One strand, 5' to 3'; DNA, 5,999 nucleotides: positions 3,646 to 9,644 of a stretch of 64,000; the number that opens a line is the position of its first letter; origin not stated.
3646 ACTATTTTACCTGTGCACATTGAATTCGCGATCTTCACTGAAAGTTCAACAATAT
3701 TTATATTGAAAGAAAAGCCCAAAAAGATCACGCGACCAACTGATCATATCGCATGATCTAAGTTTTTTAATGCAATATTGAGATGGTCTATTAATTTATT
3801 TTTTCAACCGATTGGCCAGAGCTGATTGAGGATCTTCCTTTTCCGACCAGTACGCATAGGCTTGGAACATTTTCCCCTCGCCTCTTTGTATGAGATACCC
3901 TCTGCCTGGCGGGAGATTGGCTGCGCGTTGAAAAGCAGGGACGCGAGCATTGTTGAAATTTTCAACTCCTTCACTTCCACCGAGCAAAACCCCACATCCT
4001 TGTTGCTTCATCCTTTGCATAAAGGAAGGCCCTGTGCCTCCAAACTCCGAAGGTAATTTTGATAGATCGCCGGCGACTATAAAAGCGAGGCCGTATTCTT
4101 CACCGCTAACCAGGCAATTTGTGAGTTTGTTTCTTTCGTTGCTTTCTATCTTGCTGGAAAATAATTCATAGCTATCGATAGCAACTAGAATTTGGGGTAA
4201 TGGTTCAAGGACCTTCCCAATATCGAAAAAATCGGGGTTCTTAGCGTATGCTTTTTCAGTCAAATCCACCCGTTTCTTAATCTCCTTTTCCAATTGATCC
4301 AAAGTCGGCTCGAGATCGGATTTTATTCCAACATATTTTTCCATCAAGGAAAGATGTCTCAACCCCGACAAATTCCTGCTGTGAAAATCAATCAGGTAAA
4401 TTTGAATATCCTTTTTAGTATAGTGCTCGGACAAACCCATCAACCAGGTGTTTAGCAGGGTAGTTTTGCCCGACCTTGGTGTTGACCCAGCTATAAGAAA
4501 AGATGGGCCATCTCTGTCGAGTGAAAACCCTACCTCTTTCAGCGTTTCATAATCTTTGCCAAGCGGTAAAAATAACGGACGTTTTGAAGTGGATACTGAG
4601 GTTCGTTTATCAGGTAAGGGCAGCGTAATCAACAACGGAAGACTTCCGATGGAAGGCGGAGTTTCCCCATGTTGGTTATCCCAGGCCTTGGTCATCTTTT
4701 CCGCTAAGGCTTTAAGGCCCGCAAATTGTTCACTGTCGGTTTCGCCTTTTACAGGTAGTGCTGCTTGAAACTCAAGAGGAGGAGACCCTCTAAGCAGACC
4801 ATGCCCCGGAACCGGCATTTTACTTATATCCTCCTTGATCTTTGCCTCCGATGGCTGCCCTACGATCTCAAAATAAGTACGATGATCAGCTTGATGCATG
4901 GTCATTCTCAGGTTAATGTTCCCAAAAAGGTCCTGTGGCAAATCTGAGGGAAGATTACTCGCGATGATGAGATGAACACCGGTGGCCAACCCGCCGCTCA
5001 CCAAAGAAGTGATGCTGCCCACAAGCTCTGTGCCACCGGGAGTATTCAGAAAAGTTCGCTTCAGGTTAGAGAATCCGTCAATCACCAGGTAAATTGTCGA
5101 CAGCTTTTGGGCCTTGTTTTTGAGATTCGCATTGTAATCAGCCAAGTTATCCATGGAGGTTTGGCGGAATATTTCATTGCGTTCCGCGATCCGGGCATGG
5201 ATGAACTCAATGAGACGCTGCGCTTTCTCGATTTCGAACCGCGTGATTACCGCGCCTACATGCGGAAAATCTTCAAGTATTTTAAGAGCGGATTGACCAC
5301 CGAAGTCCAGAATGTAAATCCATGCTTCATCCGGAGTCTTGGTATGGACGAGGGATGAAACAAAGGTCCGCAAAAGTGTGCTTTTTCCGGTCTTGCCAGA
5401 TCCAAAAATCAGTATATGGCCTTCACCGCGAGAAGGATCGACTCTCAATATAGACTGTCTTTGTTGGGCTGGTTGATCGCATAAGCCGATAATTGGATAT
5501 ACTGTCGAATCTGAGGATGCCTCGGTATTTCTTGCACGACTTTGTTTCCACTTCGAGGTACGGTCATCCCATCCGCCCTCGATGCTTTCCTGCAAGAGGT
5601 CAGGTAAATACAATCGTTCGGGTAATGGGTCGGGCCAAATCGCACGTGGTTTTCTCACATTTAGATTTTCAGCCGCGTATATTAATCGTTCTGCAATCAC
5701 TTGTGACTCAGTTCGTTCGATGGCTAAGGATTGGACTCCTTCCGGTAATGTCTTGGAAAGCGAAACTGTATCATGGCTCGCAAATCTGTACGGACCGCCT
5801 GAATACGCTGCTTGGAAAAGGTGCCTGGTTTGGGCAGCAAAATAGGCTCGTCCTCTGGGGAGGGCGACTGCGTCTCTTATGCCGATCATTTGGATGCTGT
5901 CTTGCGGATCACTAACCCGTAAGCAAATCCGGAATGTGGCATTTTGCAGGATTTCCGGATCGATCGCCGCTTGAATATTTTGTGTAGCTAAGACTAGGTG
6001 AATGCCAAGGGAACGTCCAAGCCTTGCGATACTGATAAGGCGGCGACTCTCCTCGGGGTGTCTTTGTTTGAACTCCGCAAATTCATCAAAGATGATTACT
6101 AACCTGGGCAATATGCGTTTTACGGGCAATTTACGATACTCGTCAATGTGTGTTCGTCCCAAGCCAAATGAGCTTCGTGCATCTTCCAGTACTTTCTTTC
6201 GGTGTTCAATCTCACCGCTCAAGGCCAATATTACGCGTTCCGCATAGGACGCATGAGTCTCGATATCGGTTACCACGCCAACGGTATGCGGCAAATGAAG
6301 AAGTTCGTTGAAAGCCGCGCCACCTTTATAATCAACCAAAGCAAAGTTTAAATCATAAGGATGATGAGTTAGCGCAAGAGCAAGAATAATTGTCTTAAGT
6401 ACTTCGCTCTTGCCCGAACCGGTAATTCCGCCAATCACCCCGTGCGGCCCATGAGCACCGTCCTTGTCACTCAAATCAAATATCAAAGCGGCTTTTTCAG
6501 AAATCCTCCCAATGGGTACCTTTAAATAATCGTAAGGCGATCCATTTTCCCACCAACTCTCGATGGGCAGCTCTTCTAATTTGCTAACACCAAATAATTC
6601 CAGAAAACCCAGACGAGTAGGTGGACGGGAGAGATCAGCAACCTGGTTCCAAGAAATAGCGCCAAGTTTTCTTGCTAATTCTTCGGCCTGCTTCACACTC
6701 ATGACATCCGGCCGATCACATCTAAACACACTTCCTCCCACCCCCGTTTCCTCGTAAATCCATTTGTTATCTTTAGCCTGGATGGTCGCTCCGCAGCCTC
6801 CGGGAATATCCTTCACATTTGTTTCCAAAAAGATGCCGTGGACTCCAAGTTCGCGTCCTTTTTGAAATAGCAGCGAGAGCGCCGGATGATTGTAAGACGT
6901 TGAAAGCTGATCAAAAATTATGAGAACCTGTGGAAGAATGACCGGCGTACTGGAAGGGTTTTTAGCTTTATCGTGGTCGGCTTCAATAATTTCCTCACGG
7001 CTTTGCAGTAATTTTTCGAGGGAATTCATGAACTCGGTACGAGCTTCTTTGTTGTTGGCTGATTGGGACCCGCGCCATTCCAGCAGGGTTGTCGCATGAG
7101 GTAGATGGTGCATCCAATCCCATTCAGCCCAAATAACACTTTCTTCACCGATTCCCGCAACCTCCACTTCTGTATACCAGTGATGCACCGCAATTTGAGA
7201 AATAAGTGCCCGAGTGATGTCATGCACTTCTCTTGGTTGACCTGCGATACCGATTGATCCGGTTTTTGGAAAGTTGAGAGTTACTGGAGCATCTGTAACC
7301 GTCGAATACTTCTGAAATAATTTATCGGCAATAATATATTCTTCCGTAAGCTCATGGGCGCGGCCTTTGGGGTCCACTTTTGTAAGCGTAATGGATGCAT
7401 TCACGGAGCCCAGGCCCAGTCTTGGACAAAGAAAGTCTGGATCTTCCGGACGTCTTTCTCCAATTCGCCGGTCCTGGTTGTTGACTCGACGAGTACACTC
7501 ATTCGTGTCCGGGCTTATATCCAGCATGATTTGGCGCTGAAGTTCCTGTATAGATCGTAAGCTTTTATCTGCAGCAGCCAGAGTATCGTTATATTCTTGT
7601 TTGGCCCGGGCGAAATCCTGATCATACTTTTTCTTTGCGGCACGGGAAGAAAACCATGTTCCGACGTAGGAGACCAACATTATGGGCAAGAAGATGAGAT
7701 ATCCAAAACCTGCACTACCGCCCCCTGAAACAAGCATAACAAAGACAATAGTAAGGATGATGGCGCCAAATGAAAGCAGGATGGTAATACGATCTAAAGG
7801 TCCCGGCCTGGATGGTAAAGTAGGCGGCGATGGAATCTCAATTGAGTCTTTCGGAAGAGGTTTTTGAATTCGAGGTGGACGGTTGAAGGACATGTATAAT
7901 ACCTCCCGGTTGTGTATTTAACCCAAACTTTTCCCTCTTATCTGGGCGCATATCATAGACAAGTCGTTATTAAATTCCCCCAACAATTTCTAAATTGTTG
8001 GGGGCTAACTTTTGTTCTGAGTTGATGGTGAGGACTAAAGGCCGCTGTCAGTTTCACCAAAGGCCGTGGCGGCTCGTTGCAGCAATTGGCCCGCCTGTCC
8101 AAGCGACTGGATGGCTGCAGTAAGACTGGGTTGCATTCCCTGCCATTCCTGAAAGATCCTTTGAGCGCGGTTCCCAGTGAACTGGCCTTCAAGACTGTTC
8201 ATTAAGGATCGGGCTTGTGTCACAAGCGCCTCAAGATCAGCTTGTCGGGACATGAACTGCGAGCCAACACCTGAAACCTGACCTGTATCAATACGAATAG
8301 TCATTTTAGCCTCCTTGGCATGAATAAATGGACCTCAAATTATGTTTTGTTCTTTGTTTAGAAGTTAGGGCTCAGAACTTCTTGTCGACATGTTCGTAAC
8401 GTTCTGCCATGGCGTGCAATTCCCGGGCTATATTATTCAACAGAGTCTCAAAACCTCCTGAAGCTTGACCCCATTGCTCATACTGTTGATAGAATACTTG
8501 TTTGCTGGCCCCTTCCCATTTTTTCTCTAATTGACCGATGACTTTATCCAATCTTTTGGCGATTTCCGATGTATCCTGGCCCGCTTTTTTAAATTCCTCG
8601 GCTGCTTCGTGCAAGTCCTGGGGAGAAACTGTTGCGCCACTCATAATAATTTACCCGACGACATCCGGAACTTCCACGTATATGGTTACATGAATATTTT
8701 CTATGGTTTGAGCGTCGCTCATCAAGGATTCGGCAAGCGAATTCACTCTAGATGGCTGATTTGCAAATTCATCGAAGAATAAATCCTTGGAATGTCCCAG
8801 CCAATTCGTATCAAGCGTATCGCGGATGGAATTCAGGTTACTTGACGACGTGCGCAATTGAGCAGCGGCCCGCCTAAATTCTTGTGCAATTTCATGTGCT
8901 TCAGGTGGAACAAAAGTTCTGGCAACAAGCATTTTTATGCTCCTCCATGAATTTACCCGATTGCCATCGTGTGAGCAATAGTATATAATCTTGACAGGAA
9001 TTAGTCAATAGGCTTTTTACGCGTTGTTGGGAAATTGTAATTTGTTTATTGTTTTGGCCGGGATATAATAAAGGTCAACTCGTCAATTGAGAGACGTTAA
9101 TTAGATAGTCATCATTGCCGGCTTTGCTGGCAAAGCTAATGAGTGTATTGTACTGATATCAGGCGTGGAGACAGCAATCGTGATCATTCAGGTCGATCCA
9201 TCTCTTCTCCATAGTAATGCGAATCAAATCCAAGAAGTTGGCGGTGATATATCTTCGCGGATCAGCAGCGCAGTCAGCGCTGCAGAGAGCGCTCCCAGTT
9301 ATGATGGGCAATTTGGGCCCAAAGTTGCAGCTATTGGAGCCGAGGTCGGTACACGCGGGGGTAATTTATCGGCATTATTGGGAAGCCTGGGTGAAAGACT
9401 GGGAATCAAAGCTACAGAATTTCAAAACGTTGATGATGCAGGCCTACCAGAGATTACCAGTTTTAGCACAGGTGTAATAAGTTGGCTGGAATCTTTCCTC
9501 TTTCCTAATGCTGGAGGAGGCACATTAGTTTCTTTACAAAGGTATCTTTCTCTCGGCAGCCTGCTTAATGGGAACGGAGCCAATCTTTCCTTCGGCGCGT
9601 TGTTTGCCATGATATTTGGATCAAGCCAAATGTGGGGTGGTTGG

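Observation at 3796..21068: Type VII-like secretion locus lacking recognisable core membrane partners but embedded in a kinase/phosphatase/FHA module (T6SS-TPP-like regulatory logic)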

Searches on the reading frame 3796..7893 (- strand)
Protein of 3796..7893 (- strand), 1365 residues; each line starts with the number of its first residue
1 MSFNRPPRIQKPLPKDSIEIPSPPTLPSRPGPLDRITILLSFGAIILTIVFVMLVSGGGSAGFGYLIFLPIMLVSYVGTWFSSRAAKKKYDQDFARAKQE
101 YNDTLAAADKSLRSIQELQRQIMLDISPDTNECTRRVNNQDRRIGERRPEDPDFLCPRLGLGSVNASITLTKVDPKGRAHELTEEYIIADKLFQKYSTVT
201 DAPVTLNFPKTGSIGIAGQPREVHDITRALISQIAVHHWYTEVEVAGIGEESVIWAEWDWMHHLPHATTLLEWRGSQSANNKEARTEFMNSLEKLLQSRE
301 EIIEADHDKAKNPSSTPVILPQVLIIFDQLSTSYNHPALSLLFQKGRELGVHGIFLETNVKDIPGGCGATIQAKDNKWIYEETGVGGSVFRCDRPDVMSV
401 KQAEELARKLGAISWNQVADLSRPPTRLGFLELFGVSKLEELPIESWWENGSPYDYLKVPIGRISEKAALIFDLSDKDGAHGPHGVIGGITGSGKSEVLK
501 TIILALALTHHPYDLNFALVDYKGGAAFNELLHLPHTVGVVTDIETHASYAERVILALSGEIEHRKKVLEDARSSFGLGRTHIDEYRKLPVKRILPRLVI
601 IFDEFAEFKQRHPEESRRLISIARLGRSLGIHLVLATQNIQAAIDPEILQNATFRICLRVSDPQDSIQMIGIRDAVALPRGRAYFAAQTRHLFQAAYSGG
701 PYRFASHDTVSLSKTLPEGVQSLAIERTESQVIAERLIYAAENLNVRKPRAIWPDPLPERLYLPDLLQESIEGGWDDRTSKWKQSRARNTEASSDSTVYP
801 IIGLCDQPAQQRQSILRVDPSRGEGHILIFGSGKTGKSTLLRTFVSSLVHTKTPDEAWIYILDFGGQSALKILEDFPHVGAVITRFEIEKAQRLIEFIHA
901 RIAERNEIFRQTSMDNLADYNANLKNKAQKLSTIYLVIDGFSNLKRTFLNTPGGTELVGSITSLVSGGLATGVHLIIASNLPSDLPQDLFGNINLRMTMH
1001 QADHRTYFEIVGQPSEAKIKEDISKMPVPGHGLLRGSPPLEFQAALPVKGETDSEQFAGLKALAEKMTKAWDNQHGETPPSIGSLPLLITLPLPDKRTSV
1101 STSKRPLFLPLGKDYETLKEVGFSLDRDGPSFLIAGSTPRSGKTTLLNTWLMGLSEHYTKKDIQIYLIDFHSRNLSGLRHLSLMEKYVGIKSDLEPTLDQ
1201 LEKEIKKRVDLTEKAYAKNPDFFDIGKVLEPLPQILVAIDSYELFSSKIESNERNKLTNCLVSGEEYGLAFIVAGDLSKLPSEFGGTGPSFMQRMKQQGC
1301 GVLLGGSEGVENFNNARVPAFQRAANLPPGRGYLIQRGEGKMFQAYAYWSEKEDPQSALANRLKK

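Call 3: search_protein_families(library=pfam, proteins=[window:3796-7893:-], max_evalue=0.01)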
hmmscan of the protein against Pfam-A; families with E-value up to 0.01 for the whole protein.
window:3796-7893:- (1365 aa): 13 families
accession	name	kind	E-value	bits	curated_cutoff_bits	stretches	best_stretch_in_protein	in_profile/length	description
PF01580.24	FtsK_SpoIIIE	-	1.5e-64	217.9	24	3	455-641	16-220/221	FtsK/SpoIIIE family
PF13401.12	AAA_22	-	1.9e-09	38.4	27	0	823-950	4-102/130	AAA domain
PF01637.24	ATPase_2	-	2e-09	38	33.2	1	827-948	23-124/225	ATPase domain predominantly from Archaea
PF13191.12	AAA_16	-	2.8e-07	31.6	32.6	1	820-947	19-147/167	AAA ATPase domain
PF13245.12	AAA_19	-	2.3e-06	28.3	25.1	0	825-945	12-103/134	AAA domain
PF05729.18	NACHT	-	6.5e-06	26.5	26.7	0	835-979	11-128/167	NACHT domain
PF25199.1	nSTAND_NTPase5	-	2.1e-05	24.8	34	0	814-853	31-68/145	Novel STAND NTPase 5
PF24883.2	NPHP3_N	-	7.8e-05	23.4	24.8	0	826-944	24-136/164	Nephrocystin 3, N-terminal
PF13555.12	AAA_29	-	0.00034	20.7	27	0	824-843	22-41/61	P-loop containing region of AAA domain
PF00437.27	T2SSE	-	0.0029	16.7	24.9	0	1112-1157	125-169/370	Type II/IV secretion system protein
PF01935.23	DUF87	-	0.0045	17.6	23.2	0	825-854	24-50/220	Helicase HerA, central domain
PF00910.28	RNA_helicase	-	0.0077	17.1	21.5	0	827-861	1-36/105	RNA helicase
PF13173.12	AAA_14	-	0.0096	16.4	27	0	827-861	5-34/129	AAA domain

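Call 8: search_protein_families(library=ncbifam, proteins=[window:3796-7893:-], max_evalue=0.01)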
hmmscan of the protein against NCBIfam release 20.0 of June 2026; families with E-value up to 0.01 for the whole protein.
window:3796-7893:- (1365 aa): 7 families
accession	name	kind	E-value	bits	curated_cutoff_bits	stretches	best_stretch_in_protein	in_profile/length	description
TIGR03928.1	T7_EssCb_Firm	equivalog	1.1e-219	732.2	778.4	1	3-1342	6-1291/1296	type VII secretion protein EssC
TIGR03924.1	T7SS_EccC_a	equivalog_domain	1.1e-142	477.2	509.15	2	22-702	3-673/673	type VII secretion protein EccCa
TIGR03925.1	T7SS_EccC_b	equivalog_domain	4.5e-101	338.9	346.55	2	743-1341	12-558/564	type VII secretion protein EccCb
NF007615.0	PRK10263.1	equivalog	1.9e-10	39.1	1566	1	478-669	1006-1215/1355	DNA translocase FtsK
TIGR03744.1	traC_PFL_4706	equivalog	0.0015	16.5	520.6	0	470-512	461-504/892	conjugative transfer ATPase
NF041017.1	DNA_import_CedB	equivalog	0.0019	16.9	700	0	596-641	472-517/590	DNA import protein CedB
NF041214.1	plasmid_TraB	equivalog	0.008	14.7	800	0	469-640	235-388/639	plasmid transfer protein TraB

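Call 10: search_solved_structures(query=window:3796-7893:-, max_evalue=0.001)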
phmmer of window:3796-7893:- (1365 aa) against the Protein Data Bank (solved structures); distinct sequences matched with E-value up to 0.001: 18.
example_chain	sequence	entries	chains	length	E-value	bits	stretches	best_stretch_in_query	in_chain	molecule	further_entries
4nh0_A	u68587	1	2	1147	1.4e-100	340.9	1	190-1348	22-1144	Cell divisionFtsK/SpoIIIE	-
9qks_G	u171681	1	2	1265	1e-72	248.6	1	3-706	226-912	ESX secretion system protein YukB,Green fluorescent protein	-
7np7_C1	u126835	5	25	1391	5.4e-57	196.5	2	4-691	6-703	ESX-5 secretion system protein EccC5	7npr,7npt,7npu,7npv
7b9f_C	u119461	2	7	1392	2e-55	191.3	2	3-706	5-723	EccC5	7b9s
4n1a_A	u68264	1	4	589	7.5e-45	156.3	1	798-1348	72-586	Cell divisionFtsK/SpoIIIE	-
4lya_A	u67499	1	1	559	3.7e-29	104.3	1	788-1342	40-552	Uncharacterized protein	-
5fv0_A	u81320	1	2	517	1.6e-27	98.9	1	795-1342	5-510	ESX secretion system protein EccC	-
9jv8_A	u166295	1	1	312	6.1e-21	77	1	802-985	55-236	ESX-1 secretion system protein EccCb1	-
6lar_F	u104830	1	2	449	1.5e-11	45.9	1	7-411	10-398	ESX-3 secretion system protein EccC3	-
6umm_E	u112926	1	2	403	2.1e-11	45.4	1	7-329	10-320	ESX-3 secretion system protein EccC3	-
6sgw_F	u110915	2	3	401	2.3e-11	45.3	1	7-329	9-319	ESX-3 secretion system protein EccC3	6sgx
6o1z_A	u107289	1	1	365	8.1e-11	43.5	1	481-710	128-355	DNA translocase coupling protein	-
6o1x_A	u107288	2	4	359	1.1e-10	43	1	481-704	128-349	DNA translocase coupling protein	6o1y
6o1w_A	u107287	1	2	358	1.4e-10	42.7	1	481-698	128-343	DNA translocase coupling protein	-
2iuu_A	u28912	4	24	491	8.4e-10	40.2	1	590-669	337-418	DNA TRANSLOCASE FTSK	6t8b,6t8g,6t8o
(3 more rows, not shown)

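Call 37: list_cluster_members(proteins=[P0001, window:3796-7893:-, window:18143-19087:-, window:13938-14882:+, window:1722-3731:-])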
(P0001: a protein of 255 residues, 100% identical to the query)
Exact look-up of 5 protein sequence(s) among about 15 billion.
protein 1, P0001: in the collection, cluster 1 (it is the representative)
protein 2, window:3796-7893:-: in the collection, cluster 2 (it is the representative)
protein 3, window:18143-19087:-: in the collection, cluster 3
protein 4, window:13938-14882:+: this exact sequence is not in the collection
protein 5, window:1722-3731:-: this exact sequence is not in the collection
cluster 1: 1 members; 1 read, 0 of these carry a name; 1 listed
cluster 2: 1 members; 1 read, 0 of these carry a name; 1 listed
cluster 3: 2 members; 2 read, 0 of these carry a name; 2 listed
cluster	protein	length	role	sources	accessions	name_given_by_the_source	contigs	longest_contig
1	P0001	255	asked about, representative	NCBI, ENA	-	-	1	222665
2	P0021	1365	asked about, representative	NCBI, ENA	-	-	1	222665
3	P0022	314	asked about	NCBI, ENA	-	-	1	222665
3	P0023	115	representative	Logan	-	-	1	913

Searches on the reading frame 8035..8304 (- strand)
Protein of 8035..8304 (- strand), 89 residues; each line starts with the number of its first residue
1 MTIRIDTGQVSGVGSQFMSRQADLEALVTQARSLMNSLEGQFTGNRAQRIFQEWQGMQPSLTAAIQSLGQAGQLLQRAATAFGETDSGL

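Call 3: search_protein_families(library=pfam, proteins=[window:8035-8304:-], max_evalue=0.01)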
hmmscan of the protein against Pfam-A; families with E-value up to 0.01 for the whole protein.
window:8035-8304:- (89 aa): 2 families
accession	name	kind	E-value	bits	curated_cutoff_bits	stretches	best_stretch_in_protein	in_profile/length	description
PF06013.18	WXG100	-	2.1e-08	34.7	27.3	1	3-87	2-86/86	Proteins of 100 residues with WXG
PF00823.25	PPE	-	0.01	16.3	26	0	21-84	34-98/165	PPE family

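Call 8: search_protein_families(library=ncbifam, proteins=[window:8035-8304:-], max_evalue=0.01)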
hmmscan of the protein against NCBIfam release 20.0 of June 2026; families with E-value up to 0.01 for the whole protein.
window:8035-8304:- (89 aa): 2 families
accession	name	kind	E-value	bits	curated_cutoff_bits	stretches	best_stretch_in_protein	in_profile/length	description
TIGR03930.1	WXG100_ESAT6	subfamily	2e-10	40.7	44.85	1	3-87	2-86/90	WXG100 family type VII secretion target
NF035934.1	ESAT6_2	subfamily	0.0093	16.2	100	1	3-86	3-86/96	pore-forming ESAT-6 family protein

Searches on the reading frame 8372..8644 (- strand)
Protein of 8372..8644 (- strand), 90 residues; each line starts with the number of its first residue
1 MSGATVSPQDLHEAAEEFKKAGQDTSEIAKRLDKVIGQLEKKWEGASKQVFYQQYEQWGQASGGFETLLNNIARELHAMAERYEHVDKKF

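Call 3: search_protein_families(library=pfam, proteins=[window:8372-8644:-], max_evalue=0.01)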
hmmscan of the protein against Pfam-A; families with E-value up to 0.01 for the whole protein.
window:8372-8644:- (90 aa): 3 families
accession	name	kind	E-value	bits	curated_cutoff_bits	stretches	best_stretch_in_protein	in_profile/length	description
PF06013.18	WXG100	-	1.8e-17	63.8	27.3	1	6-87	4-85/86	Proteins of 100 residues with WXG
PF00823.25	PPE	-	9.4e-05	22.9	26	1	7-85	19-98/165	PPE family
PF25547.1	WXG100_2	-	0.0013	19.2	27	1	8-83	28-101/150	WXG100 like domain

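Call 8: search_protein_families(library=ncbifam, proteins=[window:8372-8644:-], max_evalue=0.01)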
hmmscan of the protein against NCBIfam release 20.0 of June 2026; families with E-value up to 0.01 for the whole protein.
window:8372-8644:- (90 aa): 2 families
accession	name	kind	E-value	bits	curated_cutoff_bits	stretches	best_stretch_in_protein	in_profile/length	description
TIGR03930.1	WXG100_ESAT6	subfamily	1.3e-18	67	44.85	1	5-88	3-86/90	WXG100 family type VII secretion target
NF033928.1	alph_xenorhab_A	subfamily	0.0067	15.8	125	1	8-89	73-151/339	alpha-xenorhabdolysin family binary toxin subunit A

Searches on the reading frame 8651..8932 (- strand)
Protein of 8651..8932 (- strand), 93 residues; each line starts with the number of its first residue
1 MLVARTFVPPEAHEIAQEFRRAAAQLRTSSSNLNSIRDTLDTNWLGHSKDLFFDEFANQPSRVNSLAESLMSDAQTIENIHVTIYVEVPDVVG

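Call 3: search_protein_families(library=pfam, proteins=[window:8651-8932:-], max_evalue=0.01)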
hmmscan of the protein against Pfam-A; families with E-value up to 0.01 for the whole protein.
window:8651-8932:- (93 aa): 1 family
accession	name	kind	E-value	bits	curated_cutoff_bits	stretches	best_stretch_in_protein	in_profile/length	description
PF06013.18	WXG100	-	0.00034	21.3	27.3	1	14-81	11-78/86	Proteins of 100 residues with WXG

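Call 8: search_protein_families(library=ncbifam, proteins=[window:8651-8932:-], max_evalue=0.01)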
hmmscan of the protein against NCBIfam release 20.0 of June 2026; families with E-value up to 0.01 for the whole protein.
window:8651-8932:- (93 aa): 1 family
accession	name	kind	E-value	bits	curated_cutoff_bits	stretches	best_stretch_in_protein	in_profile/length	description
TIGR03930.1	WXG100_ESAT6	subfamily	1.4e-07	31.6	44.85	1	9-81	6-78/90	WXG100 family type VII secretion target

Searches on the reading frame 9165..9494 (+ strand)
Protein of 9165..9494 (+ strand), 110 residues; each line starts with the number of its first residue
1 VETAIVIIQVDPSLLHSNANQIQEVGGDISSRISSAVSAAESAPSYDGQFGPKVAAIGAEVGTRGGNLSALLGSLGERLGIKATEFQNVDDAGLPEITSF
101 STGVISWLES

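Call 98: search_protein_families(library=pfam, alignment_id=A9, max_evalue=1)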
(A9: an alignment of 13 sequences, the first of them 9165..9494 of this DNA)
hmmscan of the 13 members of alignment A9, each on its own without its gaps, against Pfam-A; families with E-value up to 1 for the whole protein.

A. member 1, window:9165-9494:+ (110 aa): 2 families
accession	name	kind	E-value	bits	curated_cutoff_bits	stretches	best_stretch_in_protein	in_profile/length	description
PF10824.14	T7SS_ESX_EspC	-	0.00065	20.5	23.5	1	8-92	5-93/100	Excreted virulence factor EspC, type VII ESX diderm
PF00482.28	T2SSF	-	0.035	14.5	25.2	1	21-79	30-88/125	Type II secretion system (T2SS), protein F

B. families by the number of members that match (of 13 scanned): 7 families
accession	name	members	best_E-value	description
PF06013.18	WXG100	7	0.00022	Proteins of 100 residues with WXG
PF10824.14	T7SS_ESX_EspC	6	0.00018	Excreted virulence factor EspC, type VII ESX diderm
PF00482.28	T2SSF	1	0.035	Type II secretion system (T2SS), protein F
PF12704.14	MacB_PCD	1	0.05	MacB-like periplasmic core domain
PF17230.7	DUF5304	1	0.081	Family of unknown function (DUF5304)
PF00239.26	Resolvase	1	0.18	Resolvase, N terminal domain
PF00591.27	Glycos_transf_3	1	0.19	Glycosyl transferase family, a/b domain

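Call 99: search_solved_structures(query=A9, max_evalue=10)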
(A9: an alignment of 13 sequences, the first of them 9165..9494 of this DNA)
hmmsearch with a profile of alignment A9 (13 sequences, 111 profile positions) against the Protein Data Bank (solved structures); distinct sequences matched with E-value up to 10: 8.
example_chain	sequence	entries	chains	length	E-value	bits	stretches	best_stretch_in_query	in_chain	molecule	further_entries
9r1n_A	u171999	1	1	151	0.084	16.1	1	11-71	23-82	sc-apCC-4-DPH-2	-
9e5c_0x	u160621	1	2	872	0.29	14.3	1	35-94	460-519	Coiled-coil domain-containing protein 40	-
2vs0_A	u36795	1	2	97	0.67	13.2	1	1-88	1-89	VIRULENCE FACTOR ESXA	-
8a3k_UNK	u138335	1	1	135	0.72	13.1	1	11-71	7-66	sc-apCC-4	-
2vrz_A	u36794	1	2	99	0.72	13.1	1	1-88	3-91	VIRULENCE FACTOR ESXA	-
1xvi_A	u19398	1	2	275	0.86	12.8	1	63-107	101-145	Putative mannosyl-3-phosphoglycerate phosphatase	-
3qvk_A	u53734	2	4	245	1.1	12.5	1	14-61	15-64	Putative hydantoin racemase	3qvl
3qvj_A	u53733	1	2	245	1.1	12.4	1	14-61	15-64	Putative hydantoin racemase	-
